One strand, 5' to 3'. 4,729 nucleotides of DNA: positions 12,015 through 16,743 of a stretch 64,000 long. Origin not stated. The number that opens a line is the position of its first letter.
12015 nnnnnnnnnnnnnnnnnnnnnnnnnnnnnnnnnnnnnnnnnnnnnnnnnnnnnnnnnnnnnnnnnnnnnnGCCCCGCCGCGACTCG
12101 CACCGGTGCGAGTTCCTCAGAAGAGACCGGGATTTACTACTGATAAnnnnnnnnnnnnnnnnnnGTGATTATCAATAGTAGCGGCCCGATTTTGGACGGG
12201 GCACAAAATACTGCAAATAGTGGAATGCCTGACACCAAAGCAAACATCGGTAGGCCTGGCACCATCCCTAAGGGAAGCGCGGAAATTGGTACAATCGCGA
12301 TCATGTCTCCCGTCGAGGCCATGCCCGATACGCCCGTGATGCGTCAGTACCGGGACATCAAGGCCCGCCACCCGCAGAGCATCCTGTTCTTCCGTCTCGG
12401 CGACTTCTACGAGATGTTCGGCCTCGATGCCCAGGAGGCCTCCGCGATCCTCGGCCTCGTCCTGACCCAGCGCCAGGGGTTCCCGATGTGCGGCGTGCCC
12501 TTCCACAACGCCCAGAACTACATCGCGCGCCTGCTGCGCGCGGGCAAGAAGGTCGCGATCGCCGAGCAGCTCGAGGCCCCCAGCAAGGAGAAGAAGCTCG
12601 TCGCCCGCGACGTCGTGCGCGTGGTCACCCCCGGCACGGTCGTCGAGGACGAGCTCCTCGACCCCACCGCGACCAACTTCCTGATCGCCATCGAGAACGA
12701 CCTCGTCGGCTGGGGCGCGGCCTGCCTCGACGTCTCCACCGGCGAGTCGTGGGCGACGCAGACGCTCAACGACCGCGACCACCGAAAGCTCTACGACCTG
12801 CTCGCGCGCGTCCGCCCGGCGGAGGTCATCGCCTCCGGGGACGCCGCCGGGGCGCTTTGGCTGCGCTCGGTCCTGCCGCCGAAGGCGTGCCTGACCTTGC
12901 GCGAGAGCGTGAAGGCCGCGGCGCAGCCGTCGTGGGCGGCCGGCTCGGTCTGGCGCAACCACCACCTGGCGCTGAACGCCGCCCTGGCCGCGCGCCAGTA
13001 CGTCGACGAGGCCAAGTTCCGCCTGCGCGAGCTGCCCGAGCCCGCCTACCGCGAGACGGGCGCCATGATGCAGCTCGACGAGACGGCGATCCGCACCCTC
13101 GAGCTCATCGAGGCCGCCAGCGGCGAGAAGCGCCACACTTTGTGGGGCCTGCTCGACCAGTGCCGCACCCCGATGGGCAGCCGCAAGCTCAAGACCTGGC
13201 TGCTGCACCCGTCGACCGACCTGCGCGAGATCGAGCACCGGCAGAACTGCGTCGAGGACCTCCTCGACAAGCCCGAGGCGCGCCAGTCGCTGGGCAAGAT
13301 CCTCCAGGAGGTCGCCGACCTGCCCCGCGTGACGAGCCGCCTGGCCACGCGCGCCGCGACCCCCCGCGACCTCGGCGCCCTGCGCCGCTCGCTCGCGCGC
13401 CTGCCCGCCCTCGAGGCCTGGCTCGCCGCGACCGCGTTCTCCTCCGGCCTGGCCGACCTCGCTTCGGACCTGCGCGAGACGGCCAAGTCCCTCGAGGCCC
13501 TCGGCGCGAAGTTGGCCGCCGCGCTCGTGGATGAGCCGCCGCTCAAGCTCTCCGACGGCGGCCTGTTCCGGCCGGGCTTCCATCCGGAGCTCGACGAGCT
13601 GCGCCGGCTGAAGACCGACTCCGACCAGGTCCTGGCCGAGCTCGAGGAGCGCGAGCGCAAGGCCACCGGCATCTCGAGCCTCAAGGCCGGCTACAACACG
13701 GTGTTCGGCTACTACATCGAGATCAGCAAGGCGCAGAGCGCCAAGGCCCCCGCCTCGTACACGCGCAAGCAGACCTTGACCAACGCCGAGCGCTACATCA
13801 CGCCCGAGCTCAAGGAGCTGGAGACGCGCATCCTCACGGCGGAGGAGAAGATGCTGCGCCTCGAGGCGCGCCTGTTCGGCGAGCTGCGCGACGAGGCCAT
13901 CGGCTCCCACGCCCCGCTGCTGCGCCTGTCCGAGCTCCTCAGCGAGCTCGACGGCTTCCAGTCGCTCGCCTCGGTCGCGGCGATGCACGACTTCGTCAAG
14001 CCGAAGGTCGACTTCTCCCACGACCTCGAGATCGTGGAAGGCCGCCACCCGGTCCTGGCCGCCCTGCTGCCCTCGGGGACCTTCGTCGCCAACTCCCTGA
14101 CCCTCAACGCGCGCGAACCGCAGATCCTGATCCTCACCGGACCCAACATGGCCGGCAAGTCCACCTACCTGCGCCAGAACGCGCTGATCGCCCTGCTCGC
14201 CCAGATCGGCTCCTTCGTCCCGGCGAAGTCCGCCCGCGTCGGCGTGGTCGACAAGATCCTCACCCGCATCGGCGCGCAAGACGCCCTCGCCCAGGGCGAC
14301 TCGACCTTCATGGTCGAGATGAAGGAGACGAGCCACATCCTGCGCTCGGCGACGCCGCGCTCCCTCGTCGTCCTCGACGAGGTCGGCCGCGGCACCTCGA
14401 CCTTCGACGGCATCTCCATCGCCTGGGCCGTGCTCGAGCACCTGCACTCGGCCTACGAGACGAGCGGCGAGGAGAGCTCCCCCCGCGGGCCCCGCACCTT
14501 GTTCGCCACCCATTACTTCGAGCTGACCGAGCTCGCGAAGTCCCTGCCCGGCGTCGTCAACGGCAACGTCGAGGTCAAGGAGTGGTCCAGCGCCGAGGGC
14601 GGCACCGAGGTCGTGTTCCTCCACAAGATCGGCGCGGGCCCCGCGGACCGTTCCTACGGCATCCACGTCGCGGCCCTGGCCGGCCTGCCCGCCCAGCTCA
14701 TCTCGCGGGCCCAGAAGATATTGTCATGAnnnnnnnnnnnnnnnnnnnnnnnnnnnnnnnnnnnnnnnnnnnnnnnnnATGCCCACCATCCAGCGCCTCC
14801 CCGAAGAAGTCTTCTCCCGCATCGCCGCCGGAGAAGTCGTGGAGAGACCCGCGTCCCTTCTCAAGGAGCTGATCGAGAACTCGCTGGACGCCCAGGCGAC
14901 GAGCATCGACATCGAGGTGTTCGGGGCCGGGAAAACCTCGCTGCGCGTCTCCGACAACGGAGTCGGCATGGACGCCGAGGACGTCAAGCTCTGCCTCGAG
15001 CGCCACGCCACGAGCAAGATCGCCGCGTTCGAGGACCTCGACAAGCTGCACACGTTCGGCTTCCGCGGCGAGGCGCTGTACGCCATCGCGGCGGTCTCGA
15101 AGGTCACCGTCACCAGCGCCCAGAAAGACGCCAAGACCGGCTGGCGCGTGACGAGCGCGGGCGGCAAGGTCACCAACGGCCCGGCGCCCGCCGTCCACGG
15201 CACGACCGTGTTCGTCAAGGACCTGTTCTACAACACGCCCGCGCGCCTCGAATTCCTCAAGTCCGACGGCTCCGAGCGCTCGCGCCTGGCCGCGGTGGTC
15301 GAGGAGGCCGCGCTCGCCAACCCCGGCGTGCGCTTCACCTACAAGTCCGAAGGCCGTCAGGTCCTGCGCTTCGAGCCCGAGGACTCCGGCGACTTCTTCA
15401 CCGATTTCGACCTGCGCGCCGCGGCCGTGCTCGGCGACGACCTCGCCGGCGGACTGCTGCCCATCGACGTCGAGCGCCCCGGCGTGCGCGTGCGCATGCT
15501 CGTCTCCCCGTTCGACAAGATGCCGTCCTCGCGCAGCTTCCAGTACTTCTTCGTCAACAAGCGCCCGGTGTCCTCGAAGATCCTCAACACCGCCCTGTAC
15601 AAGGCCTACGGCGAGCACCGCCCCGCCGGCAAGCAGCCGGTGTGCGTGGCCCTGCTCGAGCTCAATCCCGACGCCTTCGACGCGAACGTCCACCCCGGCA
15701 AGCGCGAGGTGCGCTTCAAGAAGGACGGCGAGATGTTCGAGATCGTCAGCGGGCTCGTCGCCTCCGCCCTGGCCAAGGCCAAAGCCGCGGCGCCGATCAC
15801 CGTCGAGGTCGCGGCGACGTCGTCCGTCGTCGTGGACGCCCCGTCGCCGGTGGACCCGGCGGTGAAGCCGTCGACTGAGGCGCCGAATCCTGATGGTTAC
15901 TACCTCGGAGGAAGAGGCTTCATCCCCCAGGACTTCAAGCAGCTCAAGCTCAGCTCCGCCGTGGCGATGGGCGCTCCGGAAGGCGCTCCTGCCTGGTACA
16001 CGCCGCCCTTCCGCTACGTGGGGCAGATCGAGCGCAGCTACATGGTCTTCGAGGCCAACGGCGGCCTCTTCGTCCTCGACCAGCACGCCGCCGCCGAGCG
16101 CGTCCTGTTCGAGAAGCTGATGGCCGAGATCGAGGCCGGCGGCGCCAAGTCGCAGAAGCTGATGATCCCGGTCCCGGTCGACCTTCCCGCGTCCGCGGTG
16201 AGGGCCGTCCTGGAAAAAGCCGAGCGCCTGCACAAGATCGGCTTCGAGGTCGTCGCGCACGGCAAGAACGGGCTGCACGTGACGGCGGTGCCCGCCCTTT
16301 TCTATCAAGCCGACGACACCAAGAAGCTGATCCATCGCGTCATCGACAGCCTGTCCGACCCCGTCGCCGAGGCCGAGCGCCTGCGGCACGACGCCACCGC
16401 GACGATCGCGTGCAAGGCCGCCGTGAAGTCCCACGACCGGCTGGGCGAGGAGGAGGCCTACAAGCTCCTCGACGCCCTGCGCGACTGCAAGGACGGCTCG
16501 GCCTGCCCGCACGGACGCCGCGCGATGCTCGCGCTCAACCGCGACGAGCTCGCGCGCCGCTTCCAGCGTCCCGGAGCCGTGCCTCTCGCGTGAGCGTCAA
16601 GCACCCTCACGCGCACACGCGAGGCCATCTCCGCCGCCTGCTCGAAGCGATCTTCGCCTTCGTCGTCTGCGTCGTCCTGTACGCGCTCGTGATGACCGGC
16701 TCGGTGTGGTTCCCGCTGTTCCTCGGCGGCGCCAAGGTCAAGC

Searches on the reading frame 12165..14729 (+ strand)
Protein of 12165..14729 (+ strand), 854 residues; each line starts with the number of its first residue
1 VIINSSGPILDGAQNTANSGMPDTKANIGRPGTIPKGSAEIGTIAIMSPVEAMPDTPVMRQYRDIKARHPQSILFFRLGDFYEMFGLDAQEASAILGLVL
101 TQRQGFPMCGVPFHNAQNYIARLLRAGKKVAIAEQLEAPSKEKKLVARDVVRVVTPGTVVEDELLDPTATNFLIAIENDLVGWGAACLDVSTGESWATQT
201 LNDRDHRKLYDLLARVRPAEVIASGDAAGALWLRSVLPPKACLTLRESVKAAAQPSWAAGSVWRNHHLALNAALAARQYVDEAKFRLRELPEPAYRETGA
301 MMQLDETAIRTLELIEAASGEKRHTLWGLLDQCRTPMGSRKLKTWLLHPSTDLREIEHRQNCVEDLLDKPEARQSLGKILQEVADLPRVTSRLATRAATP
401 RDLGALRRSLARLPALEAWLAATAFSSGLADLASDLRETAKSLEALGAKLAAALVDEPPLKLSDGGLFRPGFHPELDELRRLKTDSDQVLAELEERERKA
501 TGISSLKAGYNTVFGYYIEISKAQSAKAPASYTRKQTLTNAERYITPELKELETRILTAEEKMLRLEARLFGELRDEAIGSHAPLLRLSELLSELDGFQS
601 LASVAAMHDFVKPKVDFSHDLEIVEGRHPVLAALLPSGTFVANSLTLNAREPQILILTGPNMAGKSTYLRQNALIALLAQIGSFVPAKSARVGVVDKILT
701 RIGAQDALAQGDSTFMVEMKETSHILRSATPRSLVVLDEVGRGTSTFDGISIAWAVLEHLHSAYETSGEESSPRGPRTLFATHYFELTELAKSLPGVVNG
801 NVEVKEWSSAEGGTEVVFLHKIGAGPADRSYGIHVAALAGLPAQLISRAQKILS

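Call 48: search_protein_families(library=pfam, proteins=[window:12165-14729:+], max_evalue=0.0001)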
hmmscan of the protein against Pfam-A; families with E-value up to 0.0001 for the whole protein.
window:12165-14729:+ (854 aa): 5 families
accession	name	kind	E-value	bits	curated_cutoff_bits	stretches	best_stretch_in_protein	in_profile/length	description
PF00488.27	MutS_V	-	2.9e-76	256.1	30.2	1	655-853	1-184/188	MutS domain V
PF05192.23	MutS_III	-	5.7e-42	144.7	34.1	1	308-602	2-194/194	MutS domain III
PF01624.25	MutS_I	-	6.4e-38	129.9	20.6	1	56-163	1-113/113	MutS domain I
PF05190.23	MutS_IV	-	1e-30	106.3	22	1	471-562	1-92/92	MutS family domain IV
PF05188.22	MutS_II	-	1.8e-06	28.8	25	1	171-227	1-55/133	MutS domain II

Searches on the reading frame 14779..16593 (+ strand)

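Call 48: search_protein_families(library=pfam, proteins=[window:14779-16593:+], max_evalue=0.0001)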
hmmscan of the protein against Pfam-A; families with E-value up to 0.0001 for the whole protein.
window:14779-16593:+ (604 aa): 4 families
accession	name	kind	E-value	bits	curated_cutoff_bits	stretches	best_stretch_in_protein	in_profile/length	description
PF08676.16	MutL_C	-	3.5e-33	114.7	25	1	414-555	1-142/142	MutL C terminal dimerisation domain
PF01119.25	DNA_mis_repair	-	4.2e-28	97.8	26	1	215-331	2-118/119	DNA mismatch repair protein, C-terminal domain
PF13589.12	HATPase_c_3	-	1.5e-11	44.9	25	1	26-120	5-99/137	Histidine kinase-, DNA gyrase B-, and HSP90-like ATPase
PF02518.31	HATPase_c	-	2.8e-07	31.4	26.4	1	23-78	5-63/111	Histidine kinase-, DNA gyrase B-, and HSP90-like ATPase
